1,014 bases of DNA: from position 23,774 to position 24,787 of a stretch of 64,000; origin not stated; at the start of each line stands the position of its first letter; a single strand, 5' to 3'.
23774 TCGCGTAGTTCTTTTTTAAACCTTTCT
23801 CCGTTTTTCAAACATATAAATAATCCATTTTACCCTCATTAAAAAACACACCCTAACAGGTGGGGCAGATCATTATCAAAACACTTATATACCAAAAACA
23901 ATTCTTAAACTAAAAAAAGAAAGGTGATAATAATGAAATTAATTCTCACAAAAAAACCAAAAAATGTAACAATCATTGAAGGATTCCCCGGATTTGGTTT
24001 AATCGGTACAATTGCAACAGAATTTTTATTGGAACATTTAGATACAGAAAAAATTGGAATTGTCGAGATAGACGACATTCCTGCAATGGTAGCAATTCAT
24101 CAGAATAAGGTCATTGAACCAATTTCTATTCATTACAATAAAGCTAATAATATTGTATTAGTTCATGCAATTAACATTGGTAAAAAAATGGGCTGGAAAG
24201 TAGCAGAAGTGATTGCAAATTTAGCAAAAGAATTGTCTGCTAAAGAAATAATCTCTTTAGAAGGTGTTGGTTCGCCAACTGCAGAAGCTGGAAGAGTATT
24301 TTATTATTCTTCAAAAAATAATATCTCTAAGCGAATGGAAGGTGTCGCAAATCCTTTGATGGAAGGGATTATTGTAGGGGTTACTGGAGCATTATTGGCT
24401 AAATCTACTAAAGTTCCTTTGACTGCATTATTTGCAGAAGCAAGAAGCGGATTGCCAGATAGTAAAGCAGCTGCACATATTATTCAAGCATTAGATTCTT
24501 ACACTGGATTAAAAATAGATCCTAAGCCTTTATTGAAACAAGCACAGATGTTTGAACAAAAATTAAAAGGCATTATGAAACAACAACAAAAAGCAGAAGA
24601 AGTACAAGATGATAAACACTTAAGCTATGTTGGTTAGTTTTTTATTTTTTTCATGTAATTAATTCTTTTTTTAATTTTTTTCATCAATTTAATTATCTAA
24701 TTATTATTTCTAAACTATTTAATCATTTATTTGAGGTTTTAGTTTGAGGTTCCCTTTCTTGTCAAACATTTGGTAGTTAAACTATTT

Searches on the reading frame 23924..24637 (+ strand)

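Call 3: search_protein_families(library=pfam, proteins=[window:23924-24637:+], max_evalue=0.1)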
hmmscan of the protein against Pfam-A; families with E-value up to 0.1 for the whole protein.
window:23924-24637:+ (237 aa): 2 families
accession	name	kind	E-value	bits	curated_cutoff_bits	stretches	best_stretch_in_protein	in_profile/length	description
PF09754.15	PAC2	-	6.9e-35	121.2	25.8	1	18-216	2-213/215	PAC2 family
PF01136.24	Peptidase_U32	-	0.033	13.9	22.4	1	36-113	8-79/233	Peptidase family U32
